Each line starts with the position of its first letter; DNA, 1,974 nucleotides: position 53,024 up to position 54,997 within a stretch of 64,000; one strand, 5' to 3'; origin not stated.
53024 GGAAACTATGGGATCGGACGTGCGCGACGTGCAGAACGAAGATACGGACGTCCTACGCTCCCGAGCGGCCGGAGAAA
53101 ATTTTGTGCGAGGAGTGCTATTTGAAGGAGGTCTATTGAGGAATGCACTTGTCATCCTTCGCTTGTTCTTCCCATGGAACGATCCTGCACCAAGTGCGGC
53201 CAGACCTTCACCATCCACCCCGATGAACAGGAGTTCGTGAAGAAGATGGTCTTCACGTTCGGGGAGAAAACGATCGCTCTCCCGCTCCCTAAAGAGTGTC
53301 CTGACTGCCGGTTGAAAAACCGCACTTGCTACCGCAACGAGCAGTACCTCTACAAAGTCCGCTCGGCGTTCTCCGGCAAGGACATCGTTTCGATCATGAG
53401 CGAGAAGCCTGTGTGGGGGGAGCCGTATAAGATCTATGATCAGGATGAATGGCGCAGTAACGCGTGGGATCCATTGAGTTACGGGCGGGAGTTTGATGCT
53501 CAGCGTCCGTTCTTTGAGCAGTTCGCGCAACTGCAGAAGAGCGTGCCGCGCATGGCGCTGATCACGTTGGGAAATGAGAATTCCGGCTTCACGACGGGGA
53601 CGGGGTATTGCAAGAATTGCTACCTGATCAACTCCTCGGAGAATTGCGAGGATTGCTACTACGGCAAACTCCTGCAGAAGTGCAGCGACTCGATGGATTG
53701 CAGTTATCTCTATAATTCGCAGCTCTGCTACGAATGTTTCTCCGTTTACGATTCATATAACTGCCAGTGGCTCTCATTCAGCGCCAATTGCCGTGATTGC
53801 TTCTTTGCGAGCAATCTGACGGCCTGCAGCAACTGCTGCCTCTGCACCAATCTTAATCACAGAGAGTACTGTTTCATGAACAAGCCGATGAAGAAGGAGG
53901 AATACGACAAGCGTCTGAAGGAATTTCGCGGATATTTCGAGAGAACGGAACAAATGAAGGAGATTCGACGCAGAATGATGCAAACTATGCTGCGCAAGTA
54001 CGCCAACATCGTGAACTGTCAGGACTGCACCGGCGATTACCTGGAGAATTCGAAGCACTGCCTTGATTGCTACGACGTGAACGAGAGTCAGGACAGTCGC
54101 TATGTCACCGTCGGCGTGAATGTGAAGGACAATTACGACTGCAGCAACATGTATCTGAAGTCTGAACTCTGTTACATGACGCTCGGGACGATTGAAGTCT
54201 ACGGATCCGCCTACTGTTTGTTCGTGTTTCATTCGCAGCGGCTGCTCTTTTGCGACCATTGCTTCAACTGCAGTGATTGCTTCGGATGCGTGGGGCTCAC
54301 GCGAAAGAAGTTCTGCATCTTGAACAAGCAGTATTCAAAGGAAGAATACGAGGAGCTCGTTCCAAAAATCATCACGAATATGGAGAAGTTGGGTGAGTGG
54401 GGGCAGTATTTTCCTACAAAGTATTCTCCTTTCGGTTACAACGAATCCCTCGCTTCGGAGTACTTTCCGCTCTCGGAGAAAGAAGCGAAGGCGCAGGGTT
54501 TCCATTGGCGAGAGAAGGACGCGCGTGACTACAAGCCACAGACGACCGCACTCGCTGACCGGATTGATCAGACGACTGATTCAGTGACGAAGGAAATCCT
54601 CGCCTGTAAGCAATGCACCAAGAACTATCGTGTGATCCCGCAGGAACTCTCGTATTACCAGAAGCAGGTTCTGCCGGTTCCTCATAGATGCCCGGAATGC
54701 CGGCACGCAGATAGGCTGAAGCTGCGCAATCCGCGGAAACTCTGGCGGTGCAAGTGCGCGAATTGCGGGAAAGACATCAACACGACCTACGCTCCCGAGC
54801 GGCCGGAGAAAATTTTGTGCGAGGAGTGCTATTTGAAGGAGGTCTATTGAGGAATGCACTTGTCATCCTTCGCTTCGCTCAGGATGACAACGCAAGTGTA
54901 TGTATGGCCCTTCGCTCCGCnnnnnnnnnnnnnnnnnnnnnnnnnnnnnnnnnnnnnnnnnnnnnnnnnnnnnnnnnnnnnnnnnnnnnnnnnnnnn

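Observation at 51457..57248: Tandem triplication of an unassigned ~555-aa cysteine-rich protein family with mirrored zinc-ribbon ends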

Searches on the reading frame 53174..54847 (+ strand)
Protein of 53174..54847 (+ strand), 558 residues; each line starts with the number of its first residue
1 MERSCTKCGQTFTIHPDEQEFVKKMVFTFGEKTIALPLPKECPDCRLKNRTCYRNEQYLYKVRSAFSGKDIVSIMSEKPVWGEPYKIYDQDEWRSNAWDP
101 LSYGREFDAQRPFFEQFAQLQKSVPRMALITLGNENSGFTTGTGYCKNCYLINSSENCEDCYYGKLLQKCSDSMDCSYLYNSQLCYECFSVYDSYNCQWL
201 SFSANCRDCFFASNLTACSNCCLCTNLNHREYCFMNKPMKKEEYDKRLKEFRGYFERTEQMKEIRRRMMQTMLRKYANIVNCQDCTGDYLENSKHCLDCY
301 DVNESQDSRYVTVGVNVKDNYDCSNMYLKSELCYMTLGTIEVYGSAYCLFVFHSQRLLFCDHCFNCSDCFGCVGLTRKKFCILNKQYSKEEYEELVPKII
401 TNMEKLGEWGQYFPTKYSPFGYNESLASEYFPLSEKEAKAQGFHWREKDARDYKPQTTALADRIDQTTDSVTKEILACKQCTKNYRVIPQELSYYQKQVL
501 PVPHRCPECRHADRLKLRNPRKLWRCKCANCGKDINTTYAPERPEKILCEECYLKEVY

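Call 3: search_protein_families(library=pfam, proteins=[window:53174-54847:+], max_evalue=1)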
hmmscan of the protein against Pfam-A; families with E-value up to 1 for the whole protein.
window:53174-54847:+ (558 aa): 3 families
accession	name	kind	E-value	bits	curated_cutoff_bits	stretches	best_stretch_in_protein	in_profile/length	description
PF23477.1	zf_Tbcl_2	-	0.00048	20.2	27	1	521-555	1-35/37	Probable treble clef zinc finger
PF13451.12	zf_Tbcl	-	0.0065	16.8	24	2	476-514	5-44/48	Probable treble clef domain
PF00412.28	LIM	-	0.017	15.8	22.9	1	527-556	28-57/58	LIM domain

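Call 4: search_protein_families(library=ncbifam, proteins=[window:53174-54847:+], max_evalue=1)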
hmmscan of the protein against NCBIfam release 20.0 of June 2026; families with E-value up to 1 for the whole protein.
window:53174-54847:+ (558 aa): 4 families
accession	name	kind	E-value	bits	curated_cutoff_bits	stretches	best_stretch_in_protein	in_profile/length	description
TIGR04272.1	cxxc_cxxc_Mbark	domain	0.0009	18.9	36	1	521-555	1-35/37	CxxC-x17-CxxC domain-containing protein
NF010874.0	PRK14281.1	equivalog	0.0049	16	619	1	266-321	192-245/397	chaperone protein DnaJ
NF041070.1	carrier_LysW_Arch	domain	0.031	14.3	75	0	468-489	16-37/57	alpha-aminoadipate/glutamate carrier protein LysW/ArgW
NF001503.0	PRK00349.1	equivalog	0.55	8.2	1147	1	240-297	366-424/943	excinuclease ABC subunit UvrA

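Call 6: find_homologous_proteins(query=window:53174-54847:+)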
Query window:53174-54847:+ (558 aa): 7087 proteins with E <= 0.001 among 8000 candidates; the best 120 are listed.
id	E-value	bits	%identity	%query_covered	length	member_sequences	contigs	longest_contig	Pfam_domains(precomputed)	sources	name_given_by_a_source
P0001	0.0e+0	1335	100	100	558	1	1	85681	-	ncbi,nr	ncbi:hypothetical protein HYW84_02995 [Candidatus Peregrinibacteria bacterium]|nr:hypothetical prote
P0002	0.0e+0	1119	83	100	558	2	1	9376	-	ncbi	-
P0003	0.0e+0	1103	80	100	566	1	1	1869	-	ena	-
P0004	0.0e+0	1094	81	100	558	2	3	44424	-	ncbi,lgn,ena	-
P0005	0.0e+0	1051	77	100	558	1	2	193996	-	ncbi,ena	-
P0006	0.0e+0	1034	76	100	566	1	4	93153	-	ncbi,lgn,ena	-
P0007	0.0e+0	1017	75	100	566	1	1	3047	-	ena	-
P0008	4.9e-275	932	68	99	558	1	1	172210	-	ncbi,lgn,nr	ncbi:MAG: hypothetical protein Q7R81_05750 [Candidatus Peregrinibacteria bacterium]|nr:hypothetical 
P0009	3.0e-272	923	68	98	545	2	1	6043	-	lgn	-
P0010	2.4e-269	913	67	100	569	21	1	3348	-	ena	-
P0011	6.1e-269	912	69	96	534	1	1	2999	-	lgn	-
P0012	1.0e-267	908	66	99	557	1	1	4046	-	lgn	-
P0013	3.3e-266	903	64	100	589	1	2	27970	-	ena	-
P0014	3.6e-264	896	65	100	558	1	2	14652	-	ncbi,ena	-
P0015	5.3e-264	895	66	100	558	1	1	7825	-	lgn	-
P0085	5.9e-219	747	56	99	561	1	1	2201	PF23477.2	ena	-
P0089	5.1e-217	740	57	99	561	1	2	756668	PF23477.2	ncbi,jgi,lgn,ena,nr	ncbi:hypothetical protein COU80_02720 [Candidatus Peregrinibacteria bacterium CG10_big_fil_rev_8_21_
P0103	1.7e-213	729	55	100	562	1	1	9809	PF23477.2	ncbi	-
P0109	7.8e-211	720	54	100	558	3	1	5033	PF23477.2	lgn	-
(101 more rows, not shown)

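Call 7: search_solved_structures(query=window:53174-54847:+, max_evalue=1)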
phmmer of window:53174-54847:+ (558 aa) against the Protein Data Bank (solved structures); distinct sequences matched with E-value up to 1: 5.
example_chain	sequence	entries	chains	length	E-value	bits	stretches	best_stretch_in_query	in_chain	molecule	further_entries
1ctl_A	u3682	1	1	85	0.015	17.2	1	506-555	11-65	AVIAN CYSTEINE RICH PROTEIN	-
1ibi_A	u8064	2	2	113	0.053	15.4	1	516-555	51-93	CYSTEINE-RICH PROTEIN 2 | CYSTEINE AND GLYCINE-RICH PROTEIN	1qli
1cxx_A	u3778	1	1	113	0.078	14.9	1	520-555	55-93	CYSTEINE AND GLYCINE-RICH PROTEIN CRP2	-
1b8t_A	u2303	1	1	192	0.093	14.6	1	505-555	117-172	PROTEIN (CRP1)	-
2o13_A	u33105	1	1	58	0.1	14.5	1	506-556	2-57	Muscle LIM protein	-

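Call 16: find_related_loci(query=A2, collection=genome_contigs, flank=8000)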
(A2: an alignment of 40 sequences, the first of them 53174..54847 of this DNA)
Query A2 (558 aa) in genome_contigs; peptide patterns used: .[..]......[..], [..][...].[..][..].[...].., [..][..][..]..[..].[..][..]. (x = any residue, [..] = any of these).
600 stretches matched a pattern (row limit reached: there are more); 590 encode a relative of the query (tblastn E <= 1e-3); the best 80 are kept; 77 distinct loci.
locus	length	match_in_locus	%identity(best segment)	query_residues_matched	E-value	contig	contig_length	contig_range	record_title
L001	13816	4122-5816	79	1-558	0e+0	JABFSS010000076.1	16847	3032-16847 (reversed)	MAG: Candidatus Peribacteraceae bacterium isolate WB-IL-18 seq_1602, whole genome shotgun sequence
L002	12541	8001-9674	81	1-558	0e+0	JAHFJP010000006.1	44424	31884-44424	MAG: Candidatus Peribacteria bacterium isolate nzgw389 NODE_874_length_44425_cov_12.916734, whole genome shotgun sequenc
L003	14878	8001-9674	64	1-558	0e+0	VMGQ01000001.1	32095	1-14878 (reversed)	MAG: Candidatus Peregrinibacteria bacterium Greene1014_49 Greene101449_scaffold_921, whole genome shotgun sequence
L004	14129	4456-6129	64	1-558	0e+0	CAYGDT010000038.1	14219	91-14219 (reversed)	MAG TPA_asm: uncultured Candidatus Peribacteria bacterium isolate ERP113451_co3_32 genome assembly, contig: NODE_3345_le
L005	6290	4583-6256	62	1-558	0e+0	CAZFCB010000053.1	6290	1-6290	MAG TPA_asm: uncultured Candidatus Peribacteria bacterium isolate binchicken_co105_187 genome assembly, contig: NODE_166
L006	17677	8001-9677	60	4-558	0e+0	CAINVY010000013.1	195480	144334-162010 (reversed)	uncultured Candidatus Peregrinibacteria bacterium isolate AlinenLipids_bin-5541 genome assembly, contig: bin-5541:13/13,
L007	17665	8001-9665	55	8-558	0e+0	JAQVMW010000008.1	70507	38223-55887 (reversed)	MAG: Candidatus Peribacteraceae bacterium isolate STF1_142 NODE_673_length_70507_cov_5.130335_Sandtown_F1, whole genome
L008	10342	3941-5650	53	4-558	0e+0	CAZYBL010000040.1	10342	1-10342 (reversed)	MAG TPA_asm: uncultured Candidatus Peribacteria bacterium isolate SRP077602_co2_120 genome assembly, contig: NODE_9753_l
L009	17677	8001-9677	53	4-558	0e+0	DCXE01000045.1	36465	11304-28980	MAG TPA_asm: Candidatus Peribacter sp. UBA2144 UBA2144_contig_3316, whole genome shotgun sequence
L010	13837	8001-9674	52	1-558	0e+0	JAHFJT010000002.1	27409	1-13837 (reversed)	MAG: Candidatus Peregrinibacteria bacterium isolate nzgw392 NODE_1587_length_27410_cov_3.141119, whole genome shotgun se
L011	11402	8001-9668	53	4-557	0e+0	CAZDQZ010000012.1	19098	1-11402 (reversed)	MAG TPA_asm: uncultured Candidatus Peribacteria bacterium isolate SRP278252_co2_809 genome assembly, contig: NODE_5890_l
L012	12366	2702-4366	52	1-555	0e+0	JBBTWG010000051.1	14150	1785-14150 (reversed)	MAG: Patescibacteria group bacterium isolate H41-bin255_1 H41_bin255_1_000000000051, whole genome shotgun sequence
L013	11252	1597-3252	51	1-558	0e+0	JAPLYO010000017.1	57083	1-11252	MAG: Candidatus Peregrinibacteria bacterium isolate LacPavin_0818_WC45_MAG_45_40 LacPavin_0818_WC45_scaffold_37697, whol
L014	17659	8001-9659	46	1-557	3e-178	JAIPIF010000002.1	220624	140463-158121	MAG: Candidatus Gracilibacteria bacterium isolate Tobar13.5m-G68 Tobar13-5m-C42, whole genome shotgun sequence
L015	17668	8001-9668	46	1-558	2e-173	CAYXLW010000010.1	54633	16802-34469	MAG TPA_asm: uncultured Candidatus Peribacteria bacterium isolate binchicken_co340_16 genome assembly, contig: NODE_288_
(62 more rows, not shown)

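Call 20: predict_structure(alignment_id=A2)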
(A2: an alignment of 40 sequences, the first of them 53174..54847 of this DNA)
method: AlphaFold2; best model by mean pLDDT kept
length: 558 residues; sequences in the alignment: 40
mean_pLDDT: 78.7   pTM: 0.81
mean pLDDT of the five models: 78.7, 77.6, 74.7, 73.2, 72.5
residues with pLDDT >= 90: 145; 70-90: 246; 50-70: 163; < 50: 4
segments of 3 or more residues with pLDDT < 50: none
pLDDT, mean of each block of 10 residues (from residue 1): 91 89 87 90 90 86 94 89 87 86 90 93 88 60 64 66 65 66 59 58 58 56 52 71 83 87 80 71 64 69 67 63 59 69 71 71 69 69 89 93 93 90 90 92 86 82 93 92 88 86 88 77 87 87 86 81
secondary structure, 60 per line:
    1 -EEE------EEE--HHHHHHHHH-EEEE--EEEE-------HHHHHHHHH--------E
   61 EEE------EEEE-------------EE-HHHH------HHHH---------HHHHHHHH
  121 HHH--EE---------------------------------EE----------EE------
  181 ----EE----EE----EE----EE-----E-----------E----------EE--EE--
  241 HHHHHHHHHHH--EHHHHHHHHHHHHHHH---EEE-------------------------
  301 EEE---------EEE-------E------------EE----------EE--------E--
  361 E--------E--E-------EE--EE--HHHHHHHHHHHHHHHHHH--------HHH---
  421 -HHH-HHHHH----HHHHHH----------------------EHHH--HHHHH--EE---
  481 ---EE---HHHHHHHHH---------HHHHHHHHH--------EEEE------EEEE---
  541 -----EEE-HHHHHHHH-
elements in order: E2-4 E11-13 H16-24 E26-29 E32-35 H43-51 E60-63 E70-73 H90-93 H100-103 H113-123 H241-251 H255-269 E273-275 E301-303 E313-315 H389-406 H426-430 H435-440 H469-473 H489-497 H507-515 E524-527 E534-537 E546-548 H550-557

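Call 23: fold_search(model_id=the predicted structure, library=pdb)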
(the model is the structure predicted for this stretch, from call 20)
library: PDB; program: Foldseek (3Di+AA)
matches with E <= 10: 11; with E <= 0.001: 0
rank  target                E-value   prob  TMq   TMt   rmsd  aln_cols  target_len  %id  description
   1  2rsj_MODEL_1_A        2.0e+00  0.02  0.04  0.16  16.3        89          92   13  Solution structures of the DNA-binding domains of immune-related zinc-finger protein ZFAT (released 2013-03-13)
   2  2luy_MODEL_1_A        2.2e+00  0.08  0.06  0.22   9.5        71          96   14  Solution structure of the tandem zinc finger domain of fission yeast Stc1 (released 2013-05-08)
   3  1lv3_MODEL_1_A        5.7e+00  0.09  0.05  0.29   5.6        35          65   26  Solution NMR Structure of Zinc Finger Protein yacG from Escherichia coli. Northeast Structural Genomics Consor (released 2002-09-11)
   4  2e6r_MODEL_1_A        6.0e+00  0.07  0.06  0.28   8.9        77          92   18  Solution structure of the PHD domain in SmcY protein (released 2007-07-03)
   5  6lsb_A                6.3e+00  0.02  0.06  0.19  15.0       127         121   16  Crystal Structure of DPF domain of MOZ in complex with H3K14bz peptide (released 2020-11-18)
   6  8fjl_H                8.3e+00  0.01  0.04  0.03  17.7        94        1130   12  Golden Shiner Reovirus Core Tropical Vertex (released 2023-03-08)
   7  6vfs_E                8.8e+00  0.03  0.03  0.05   8.4        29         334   14  ClpXP from Neisseria meningitidis - Conformation A (released 2020-01-22)
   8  7eyi_G                9.3e+00  0.01  0.05  0.14  13.1        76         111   14  Crystal structure of ZBTB7A in complex with gamma-globin -200 sequence element with C-194A mutation (released 2021-09-01)
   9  4bbq_A                9.8e+00  0.04  0.04  0.14   6.5        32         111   22  Crystal structure of the CXXC and PHD domain of Human Lysine-specific Demethylase 2A (KDM2A)(FBXL11) (released 2012-10-10)
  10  4ey0_A                9.8e+00  0.01  0.04  0.09  16.1       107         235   10  Structure of tandem SH2 domains from PLCgamma1 (released 2012-10-31)
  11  8e3d_B                9.8e+00  0.01  0.04  0.12  12.5        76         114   13  ZBTB7A Zinc Finger Domain Bound to DNA Duplex Containing CAST sequence (#11) (released 2023-02-08)

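Call 33: search_protein_families(library=padloc, proteins=[window:53174-54847:+], max_evalue=0.1)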
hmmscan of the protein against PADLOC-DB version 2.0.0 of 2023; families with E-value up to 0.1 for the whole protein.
window:53174-54847:+ (558 aa): 0 families

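Call 34: search_protein_families(library=phrogs, proteins=[window:53174-54847:+], max_evalue=0.1)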
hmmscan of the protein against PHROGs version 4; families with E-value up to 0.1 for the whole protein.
window:53174-54847:+ (558 aa): 2 families
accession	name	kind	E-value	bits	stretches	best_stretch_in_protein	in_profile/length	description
phrog_15341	-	unknown function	0.0018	18.7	2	277-377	37-132/276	-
phrog_18903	-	unknown function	0.059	14.6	0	239-275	7-43/101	-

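Call 37: fold_search(model_id=the predicted structure, library=viral)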
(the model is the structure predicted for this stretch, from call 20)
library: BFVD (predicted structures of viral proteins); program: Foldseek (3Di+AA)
matches with E <= 10: 69; with E <= 0.001: 0
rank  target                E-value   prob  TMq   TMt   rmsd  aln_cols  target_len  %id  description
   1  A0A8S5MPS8            2.4e-03  1.00  0.09  0.25   8.1       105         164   20  Putative zinc-ribbon domain protein [Siphoviridae sp. ctsIQ24]
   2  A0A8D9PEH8            3.0e-02  0.90  0.07  0.17  11.6        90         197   22  Uncharacterized protein [Bacteriophage sp.]
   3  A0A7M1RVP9            7.1e-02  0.63  0.07  0.18   9.5        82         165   18  HNH nuclease domain-containing protein [uncultured phage cr118_1]
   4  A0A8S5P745            1.1e-01  1.00  0.08  0.54   0.7        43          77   32  Putative zinc-ribbon domain protein [Siphoviridae sp. ctsUY14]
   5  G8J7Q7                1.6e-01  0.38  0.07  0.14   9.4        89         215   16  WhiB [Mycobacterium phage DotProduct]
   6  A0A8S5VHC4            2.4e-01  0.99  0.08  0.33   0.8        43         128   26  Putative zinc-ribbon domain protein [Siphoviridae sp. ctNxi14]
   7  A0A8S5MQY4            2.4e-01  0.47  0.06  0.25   9.7        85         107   24  Putative cytoplasmic protein [Caudovirales sp. ctqI92]
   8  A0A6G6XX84            3.1e-01  0.38  0.09  0.21  10.5       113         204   15  (no name in the UniProt tables at hand)
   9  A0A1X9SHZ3            3.6e-01  0.38  0.05  0.12  10.2        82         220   17  HNH protein [Lactococcus phage AM12]
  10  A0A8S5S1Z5            6.3e-01  0.96  0.07  0.39   0.7        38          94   24  Alanyl-tRNA synthetase [Siphoviridae sp. ctCIv11]
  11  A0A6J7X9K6            6.6e-01  0.25  0.08  0.13   7.0        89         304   18  Zinc finger C2H2-type [uncultured Caudovirales phage]
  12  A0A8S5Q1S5            7.8e-01  0.14  0.08  0.13   8.1        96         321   21  Transcriptional repressor CTCF/DNA Complex factor zinc finger protein-DNA [Siphoviridae sp. ctLqe90]
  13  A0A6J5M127            8.7e-01  0.11  0.08  0.17   9.2       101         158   13  Uncharacterized protein [uncultured Caudovirales phage]
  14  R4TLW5                1.1e+00  0.18  0.08  0.21   5.1        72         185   18  (no name in the UniProt tables at hand)
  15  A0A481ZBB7            1.2e+00  0.18  0.08  0.09   9.2        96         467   17  Zn-finger protein [Pithovirus LCPAC401]
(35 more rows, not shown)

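Call 40: find_related_loci(query=A2, collection=viral_contigs, flank=8000)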
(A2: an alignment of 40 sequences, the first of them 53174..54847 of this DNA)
Query A2 (558 aa) in viral_contigs; peptide patterns used: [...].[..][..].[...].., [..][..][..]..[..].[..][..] (x = any residue, [..] = any of these).
84 stretches matched a pattern; 1 encode a relative of the query (tblastn E <= 1e-3); 1 distinct loci.
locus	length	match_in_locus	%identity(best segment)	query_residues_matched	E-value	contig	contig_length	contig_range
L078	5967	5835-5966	52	353-396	6e-11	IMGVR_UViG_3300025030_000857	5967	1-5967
